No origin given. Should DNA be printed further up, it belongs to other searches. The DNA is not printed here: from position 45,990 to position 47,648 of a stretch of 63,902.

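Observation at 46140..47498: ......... intein inserted inside the CX3CX2C iron-sulfur motif of the AmmeMemoRadiSam radical SAM enzyme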

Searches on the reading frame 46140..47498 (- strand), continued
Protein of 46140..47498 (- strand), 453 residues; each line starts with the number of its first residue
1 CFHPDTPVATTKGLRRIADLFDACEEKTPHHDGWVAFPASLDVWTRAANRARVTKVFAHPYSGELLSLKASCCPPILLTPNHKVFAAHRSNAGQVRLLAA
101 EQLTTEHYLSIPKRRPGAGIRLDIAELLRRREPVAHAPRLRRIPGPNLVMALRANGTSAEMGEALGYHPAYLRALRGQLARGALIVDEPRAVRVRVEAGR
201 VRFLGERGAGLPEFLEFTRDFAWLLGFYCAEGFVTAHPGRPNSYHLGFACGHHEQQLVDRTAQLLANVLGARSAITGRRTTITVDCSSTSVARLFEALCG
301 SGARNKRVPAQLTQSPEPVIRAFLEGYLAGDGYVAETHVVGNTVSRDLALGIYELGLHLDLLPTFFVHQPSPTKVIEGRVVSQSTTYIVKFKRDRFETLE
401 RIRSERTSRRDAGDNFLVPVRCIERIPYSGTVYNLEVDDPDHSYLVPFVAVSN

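Call 53: search_protein_families(library=ncbifam, proteins=[P0321, P0327, P0355, P0233, P0237, P0238, P0248, P0254, P0241, P0376], max_evalue=0.000001)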
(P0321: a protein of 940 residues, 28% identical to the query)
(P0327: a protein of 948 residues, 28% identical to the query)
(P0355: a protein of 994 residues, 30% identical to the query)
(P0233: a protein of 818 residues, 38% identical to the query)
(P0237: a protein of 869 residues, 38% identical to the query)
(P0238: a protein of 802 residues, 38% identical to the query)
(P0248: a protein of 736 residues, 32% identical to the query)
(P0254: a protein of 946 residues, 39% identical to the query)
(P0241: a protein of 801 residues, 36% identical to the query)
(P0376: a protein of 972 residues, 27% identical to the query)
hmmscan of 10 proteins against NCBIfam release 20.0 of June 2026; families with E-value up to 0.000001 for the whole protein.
P0321 (940 aa): 14 families
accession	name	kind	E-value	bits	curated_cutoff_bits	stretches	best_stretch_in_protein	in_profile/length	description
TIGR03471.1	HpnJ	equivalog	5.6e-43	147.5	577.6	2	662-914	211-458/472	hopanoid biosynthesis associated radical SAM protein HpnJ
TIGR02026.1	BchE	equivalog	9.4e-30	103.9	481.35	2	675-900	218-437/497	magnesium-protoporphyrin IX monomethyl ester anaerobic oxidative cyclase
NF045703.1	rSAM_Tes_intein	exception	4.3e-27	94.3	1700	1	260-665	215-612/1040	tetraether lipid synthase Tes, intein-containing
TIGR04479.1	bcpD_PhpK_rSAM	subfamily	2.3e-19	69.2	600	1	674-814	264-403/504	PhpK family radical SAM P-methyltransferase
TIGR04014.1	B12_SAM_MJ_0865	equivalog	3.7e-12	45.8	360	1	723-848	239-360/434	methyl-coenzyme M reductase glutamine C-methyltransferase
TIGR04072.2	rSAM_ladder_B12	equivalog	1.5e-11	43.6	360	1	675-814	205-343/443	lipid biosynthesis B12-binding/radical SAM protein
TIGR03975.1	rSAM_ocin_1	subfamily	1.5e-11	43.5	281.85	0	98-229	149-281/606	RiPP maturation radical SAM C-methyltransferase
NF050148.1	rSAM_ApyD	equivalog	5.8e-11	41.5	750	1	672-845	221-392/645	RiPP biosynthesis radical SAM protein ApyD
TIGR04013.1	B12_SAM_MJ_1487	hypoth_equivalog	6.3e-11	41.7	251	1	735-845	247-356/382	TIGR04013 family B12-binding domain/radical SAM domain-containing protein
TIGR04367.1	HpnR_B12_rSAM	equivalog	3.2e-09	35.8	650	0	31-229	16-202/490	hopanoid C-3 methylase HpnR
NF038361.1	rSAM_Sden_1168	equivalog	1.2e-08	34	575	0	671-846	302-473/560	Sden_1168 family B12-binding radical SAM P-methyltransferase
TIGR04385.1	B12_rSAM_cofa1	equivalog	1.7e-08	34.1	450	0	671-807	213-351/438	B12 lower ligand biosynthesis radical SAM protein BzaD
TIGR04295.1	B12_rSAM_oligo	hypoth_equivalog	2.5e-07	29.7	400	0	35-231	23-218/422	TIGR04295 family B12-binding domain-containing radical SAM protein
TIGR01445.1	intein_Nterm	domain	7.6e-07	30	24.5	1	229-297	1-82/83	intein N-terminal splicing region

P0327 (948 aa): 20 families
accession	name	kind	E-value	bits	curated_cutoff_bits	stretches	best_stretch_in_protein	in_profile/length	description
TIGR03471.1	HpnJ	equivalog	5.3e-97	325.6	577.6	2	687-939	220-469/472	hopanoid biosynthesis associated radical SAM protein HpnJ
TIGR02026.1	BchE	equivalog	2.1e-39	135.7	481.35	2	30-224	19-210/497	magnesium-protoporphyrin IX monomethyl ester anaerobic oxidative cyclase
NF045703.1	rSAM_Tes_intein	exception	6e-32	110.4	1700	1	269-685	213-613/1040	tetraether lipid synthase Tes, intein-containing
NF038361.1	rSAM_Sden_1168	equivalog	1.5e-23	83.2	575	2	687-861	303-478/560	Sden_1168 family B12-binding radical SAM P-methyltransferase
TIGR04479.1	bcpD_PhpK_rSAM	subfamily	1.1e-21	76.8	600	1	681-838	255-413/504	PhpK family radical SAM P-methyltransferase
NF050148.1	rSAM_ApyD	equivalog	1.7e-17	63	750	1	688-854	222-391/645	RiPP biosynthesis radical SAM protein ApyD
TIGR04072.2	rSAM_ladder_B12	equivalog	7.3e-16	57.8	360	1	689-865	204-381/443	lipid biosynthesis B12-binding/radical SAM protein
NF033070.1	rSAM_AprD4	equivalog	1e-15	57.6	500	1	713-864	243-398/456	AprD4 family radical SAM diol-dehydratase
TIGR04367.1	HpnR_B12_rSAM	equivalog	3.3e-15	55.6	650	1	33-224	22-202/490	hopanoid C-3 methylase HpnR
NF011303.0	PRK14715.1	equivalog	1.5e-14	52.1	1585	1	430-619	1113-1305/1627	DNA-directed DNA polymerase II large subunit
TIGR04013.1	B12_SAM_MJ_1487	hypoth_equivalog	1e-13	50.9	251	0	64-229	33-172/382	TIGR04013 family B12-binding domain/radical SAM domain-containing protein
NF033712.0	B12_rSAM_KedN5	subfamily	1.2e-12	46.9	700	1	71-224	60-211/624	KedN5 family methylcobalamin-dependent radical SAM C-methyltransferase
TIGR03975.1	rSAM_ocin_1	subfamily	3.4e-12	45.7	281.85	1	111-224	167-281/606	RiPP maturation radical SAM C-methyltransferase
TIGR04190.1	B12_SAM_Ta0216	equivalog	5.7e-12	45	500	1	33-224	37-235/554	TIGR04190 family B12-binding domain/radical SAM domain protein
TIGR04014.1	B12_SAM_MJ_0865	equivalog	1.7e-11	43.6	360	0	760-835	262-337/434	methyl-coenzyme M reductase glutamine C-methyltransferase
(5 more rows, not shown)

P0355 (994 aa): 16 families
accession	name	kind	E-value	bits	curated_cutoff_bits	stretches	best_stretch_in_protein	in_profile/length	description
TIGR03471.1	HpnJ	equivalog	9.4e-99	331.4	577.6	2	747-983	224-456/472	hopanoid biosynthesis associated radical SAM protein HpnJ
TIGR02026.1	BchE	equivalog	2.7e-36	125.5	481.35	2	54-229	29-210/497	magnesium-protoporphyrin IX monomethyl ester anaerobic oxidative cyclase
TIGR04479.1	bcpD_PhpK_rSAM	subfamily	1.7e-23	82.8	600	1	750-889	269-408/504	PhpK family radical SAM P-methyltransferase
NF045703.1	rSAM_Tes_intein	exception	6.3e-23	80.5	1700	1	484-768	364-642/1040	tetraether lipid synthase Tes, intein-containing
TIGR04367.1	HpnR_B12_rSAM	equivalog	1.2e-17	63.6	650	1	746-925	211-383/490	hopanoid C-3 methylase HpnR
TIGR04013.1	B12_SAM_MJ_1487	hypoth_equivalog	3.6e-15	55.7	251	1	823-912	266-356/382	TIGR04013 family B12-binding domain/radical SAM domain-containing protein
TIGR04072.2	rSAM_ladder_B12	equivalog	1.2e-14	53.9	360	1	748-890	207-349/443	lipid biosynthesis B12-binding/radical SAM protein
NF038361.1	rSAM_Sden_1168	equivalog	1.5e-13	50.2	575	1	742-920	303-480/560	Sden_1168 family B12-binding radical SAM P-methyltransferase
NF050148.1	rSAM_ApyD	equivalog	1.6e-13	50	750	0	85-231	72-217/645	RiPP biosynthesis radical SAM protein ApyD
TIGR03975.1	rSAM_ocin_1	subfamily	4.7e-13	48.5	281.85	1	744-886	287-426/606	RiPP maturation radical SAM C-methyltransferase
TIGR04385.1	B12_rSAM_cofa1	equivalog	2e-12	47.1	450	1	750-890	224-364/438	B12 lower ligand biosynthesis radical SAM protein BzaD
TIGR01445.1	intein_Nterm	domain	3.1e-12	47.3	24.5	1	229-312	1-83/83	intein N-terminal splicing region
NF033712.0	B12_rSAM_KedN5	subfamily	1.1e-11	43.7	700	1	101-229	76-211/624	KedN5 family methylcobalamin-dependent radical SAM C-methyltransferase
TIGR04014.1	B12_SAM_MJ_0865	equivalog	2.4e-11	43.1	360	1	814-909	260-354/434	methyl-coenzyme M reductase glutamine C-methyltransferase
TIGR04295.1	B12_rSAM_oligo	hypoth_equivalog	4.7e-11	42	400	1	48-230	26-217/422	TIGR04295 family B12-binding domain-containing radical SAM protein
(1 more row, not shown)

P0233 (818 aa): 4 families
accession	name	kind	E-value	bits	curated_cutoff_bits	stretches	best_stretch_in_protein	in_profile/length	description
NF045703.1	rSAM_Tes_intein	exception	1.2e-20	73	1700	1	139-603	145-611/1040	tetraether lipid synthase Tes, intein-containing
TIGR04337.1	AmmeMemoSam_rS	hypoth_equivalog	1.3e-09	37.4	220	0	739-813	210-287/349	AmmeMemoRadiSam system radical SAM enzyme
TIGR04041.1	activase_YjjW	hypoth_equivalog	5.2e-09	35.9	250.2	0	638-782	115-244/276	YjjW family glycine radical enzyme activase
NF011303.0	PRK14715.1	equivalog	8.5e-08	29.7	1585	1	352-504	1102-1249/1627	DNA-directed DNA polymerase II large subunit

P0237 (869 aa): 5 families
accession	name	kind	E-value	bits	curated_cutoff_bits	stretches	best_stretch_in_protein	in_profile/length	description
NF045703.1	rSAM_Tes_intein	exception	2.3e-16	58.8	1700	1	155-661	148-657/1040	tetraether lipid synthase Tes, intein-containing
NF011303.0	PRK14715.1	equivalog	7.2e-11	39.9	1585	1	205-554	944-1283/1627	DNA-directed DNA polymerase II large subunit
TIGR01445.1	intein_Nterm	domain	8.2e-10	39.5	24.5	1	163-246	1-81/83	intein N-terminal splicing region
NF011287.0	PRK14698.1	equivalog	5.3e-08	31.3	1238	1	378-522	388-528/1017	V-type ATP synthase subunit A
NF011418.0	PRK14845.1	equivalog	3.7e-07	28.3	756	0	163-522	24-272/1049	translation initiation factor IF-2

P0238 (802 aa): 15 families
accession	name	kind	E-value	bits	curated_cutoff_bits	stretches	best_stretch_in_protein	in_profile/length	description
TIGR04337.1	AmmeMemoSam_rS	hypoth_equivalog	9.4e-89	297.7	220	2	544-802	82-333/349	AmmeMemoRadiSam system radical SAM enzyme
NF011303.0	PRK14715.1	equivalog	1.2e-21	75.6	1585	1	154-449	972-1256/1627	DNA-directed DNA polymerase II large subunit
NF045703.1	rSAM_Tes_intein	exception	4.5e-21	74.4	1700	1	82-550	149-613/1040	tetraether lipid synthase Tes, intein-containing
NF011491.0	PRK14898.1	equivalog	8.6e-13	47.2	783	1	140-450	139-380/860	DNA-directed RNA polymerase subunit A''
NF011418.0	PRK14845.1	equivalog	1.6e-12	46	756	1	89-495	24-314/1049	translation initiation factor IF-2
TIGR04041.1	activase_YjjW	hypoth_equivalog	9.3e-12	44.9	250.2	1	586-719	112-240/276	YjjW family glycine radical enzyme activase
NF048010.1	SfplDhtActHpsHDes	equivalog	1.5e-11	43.7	430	1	585-717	134-263/298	(2S)-3-sulfopropanediol dehydratase activating enzyme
NF011287.0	PRK14698.1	equivalog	1.9e-11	42.8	1238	1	304-450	389-529/1017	V-type ATP synthase subunit A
TIGR02494.1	PFLE_PFLC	subfamily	6.2e-11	42.1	174.35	1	584-708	125-244/293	glycyl-radical enzyme activating protein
TIGR04003.1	rSAM_BssD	equivalog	1.2e-09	37.8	496.45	1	579-709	124-250/314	[benzylsuccinate synthase]-activating enzyme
NF043069.1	T4HPD_activ_SAM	equivalog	2.1e-09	37.2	425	1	582-707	123-243/299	trans-4-hydroxy-L-proline dehydratase activase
NF033717.2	HPDL_rSAM_activ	equivalog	1.1e-08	34.8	420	1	583-706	131-251/311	4-hydroxyphenylacetate decarboxylase activase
TIGR02493.1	PFLA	equivalog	2e-08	33.9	231.75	0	582-707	65-187/235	pyruvate formate-lyase-activating protein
TIGR01445.1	intein_Nterm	domain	2.7e-08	34.7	24.5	1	89-174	1-83/83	intein N-terminal splicing region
TIGR02495.1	NrdG2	equivalog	1.3e-07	31.2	131.15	0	583-707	63-184/193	anaerobic ribonucleoside-triphosphate reductase activating protein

P0248 (736 aa): 10 families
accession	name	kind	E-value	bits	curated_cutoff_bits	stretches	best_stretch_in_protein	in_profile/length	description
NF011303.0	PRK14715.1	equivalog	5.9e-23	80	1585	1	131-495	936-1286/1627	DNA-directed DNA polymerase II large subunit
NF045703.1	rSAM_Tes_intein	exception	6.9e-21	73.8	1700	1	91-464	149-511/1040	tetraether lipid synthase Tes, intein-containing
NF011491.0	PRK14898.1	equivalog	7.9e-11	40.7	783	1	106-498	93-409/860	DNA-directed RNA polymerase subunit A''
TIGR04041.1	activase_YjjW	hypoth_equivalog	2.6e-10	40.2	250.2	0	546-696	83-230/276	YjjW family glycine radical enzyme activase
TIGR02495.1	NrdG2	equivalog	8.4e-10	38.3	131.15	0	82-119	17-54/193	anaerobic ribonucleoside-triphosphate reductase activating protein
TIGR02493.1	PFLA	equivalog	3.4e-08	33.2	231.75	0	542-676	32-171/235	pyruvate formate-lyase-activating protein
TIGR02494.1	PFLE_PFLC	subfamily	1.4e-07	31.1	174.35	0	547-710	95-264/293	glycyl-radical enzyme activating protein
NF011287.0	PRK14698.1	equivalog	2e-07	29.5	1238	1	302-458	380-526/1017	V-type ATP synthase subunit A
NF043069.1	T4HPD_activ_SAM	equivalog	2.7e-07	30.3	425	0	550-708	98-261/299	trans-4-hydroxy-L-proline dehydratase activase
NF033719.1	ind_deCO2_activ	equivalog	3.3e-07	29.9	425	0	541-702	98-260/302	indoleacetate decarboxylase activase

P0254 (946 aa): 9 families
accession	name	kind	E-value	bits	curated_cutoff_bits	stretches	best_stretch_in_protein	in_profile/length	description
TIGR04337.1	AmmeMemoSam_rS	hypoth_equivalog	2.4e-87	293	220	2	678-933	83-336/349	AmmeMemoRadiSam system radical SAM enzyme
NF045703.1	rSAM_Tes_intein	exception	7.4e-21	73.7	1700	1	413-684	345-614/1040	tetraether lipid synthase Tes, intein-containing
NF006207.0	PRK08332.1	equivalog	9.1e-13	46.3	2400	1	439-594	1004-1147/1684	vitamin B12-dependent ribonucleotide reductase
NF011491.0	PRK14898.1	equivalog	4e-12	45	783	1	318-582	133-376/860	DNA-directed RNA polymerase subunit A''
NF038136.1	rSAM_Rv_intein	exception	1.7e-11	43.7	700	1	102-186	75-164/574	intein-containing Rv2578c family radical SAM protein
NF011418.0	PRK14845.1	equivalog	3.9e-08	31.5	756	0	275-558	23-248/1049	translation initiation factor IF-2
NF038098.1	GyrA_w_intein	exception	6.4e-08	31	1850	0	511-604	308-401/1232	intein-containing DNA gyrase subunit A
NF005852.0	PRK07773.1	equivalog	8.5e-08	30.9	780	0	103-188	398-490/886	replicative DNA helicase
TIGR01445.1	intein_Nterm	domain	1.7e-07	32.1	24.5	0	276-357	1-82/83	intein N-terminal splicing region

P0241 (801 aa): 8 families
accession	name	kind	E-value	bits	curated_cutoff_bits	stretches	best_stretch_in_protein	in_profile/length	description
TIGR04337.1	AmmeMemoSam_rS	hypoth_equivalog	1.5e-77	260.8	220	2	549-797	82-329/349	AmmeMemoRadiSam system radical SAM enzyme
NF045703.1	rSAM_Tes_intein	exception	2.6e-21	75.2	1700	1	76-599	144-656/1040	tetraether lipid synthase Tes, intein-containing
NF011287.0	PRK14698.1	equivalog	7e-17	60.7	1238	1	282-454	367-532/1017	V-type ATP synthase subunit A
NF011418.0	PRK14845.1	equivalog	1.9e-12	45.8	756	1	88-457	24-279/1049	translation initiation factor IF-2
TIGR01445.1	intein_Nterm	domain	1e-11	45.7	24.5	1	88-172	1-83/83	intein N-terminal splicing region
NF011491.0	PRK14898.1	equivalog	4e-11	41.7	783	1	135-449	134-378/860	DNA-directed RNA polymerase subunit A''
TIGR02493.1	PFLA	equivalog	7.6e-08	32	231.75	0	589-704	68-183/235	pyruvate formate-lyase-activating protein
TIGR02494.1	PFLE_PFLC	subfamily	5.8e-07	29.1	174.35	0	595-719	132-254/293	glycyl-radical enzyme activating protein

P0376 (972 aa): 14 families
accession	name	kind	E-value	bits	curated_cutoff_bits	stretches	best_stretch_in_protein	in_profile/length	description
TIGR03471.1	HpnJ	equivalog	3.3e-42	145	577.6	2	707-955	212-459/472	hopanoid biosynthesis associated radical SAM protein HpnJ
NF045703.1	rSAM_Tes_intein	exception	6.7e-25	87.1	1700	1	290-708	204-611/1040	tetraether lipid synthase Tes, intein-containing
TIGR02026.1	BchE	equivalog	5.7e-24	84.8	481.35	1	705-932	207-429/497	magnesium-protoporphyrin IX monomethyl ester anaerobic oxidative cyclase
NF050148.1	rSAM_ApyD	equivalog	5.5e-20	71.3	750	1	703-890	210-394/645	RiPP biosynthesis radical SAM protein ApyD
TIGR04479.1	bcpD_PhpK_rSAM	subfamily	3.8e-15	55.2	600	1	719-936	266-474/504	PhpK family radical SAM P-methyltransferase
TIGR04013.1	B12_SAM_MJ_1487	hypoth_equivalog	8.8e-14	51.1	251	1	799-888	269-356/382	TIGR04013 family B12-binding domain/radical SAM domain-containing protein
TIGR04072.2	rSAM_ladder_B12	equivalog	1.3e-13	50.4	360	1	707-897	195-380/443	lipid biosynthesis B12-binding/radical SAM protein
TIGR04367.1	HpnR_B12_rSAM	equivalog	3.2e-11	42.4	650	1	707-927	201-406/490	hopanoid C-3 methylase HpnR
TIGR04295.1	B12_rSAM_oligo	hypoth_equivalog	4.3e-11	42.2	400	0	54-212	24-185/422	TIGR04295 family B12-binding domain-containing radical SAM protein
NF033070.1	rSAM_AprD4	equivalog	8.2e-11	41.5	500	1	700-923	201-424/456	AprD4 family radical SAM diol-dehydratase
TIGR04385.1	B12_rSAM_cofa1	equivalog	1.9e-09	37.3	450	1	705-868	208-365/438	B12 lower ligand biosynthesis radical SAM protein BzaD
TIGR04014.1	B12_SAM_MJ_0865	equivalog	2.5e-08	33.2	360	0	785-889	258-358/434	methyl-coenzyme M reductase glutamine C-methyltransferase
NF040542.1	rSAM_RCCLKC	equivalog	2e-07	30.5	450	0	784-886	271-374/423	arsinothricin biosynthesis radical SAM protein ArsL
NF005852.0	PRK07773.1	equivalog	5.7e-07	28.2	780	1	550-650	590-690/886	replicative DNA helicase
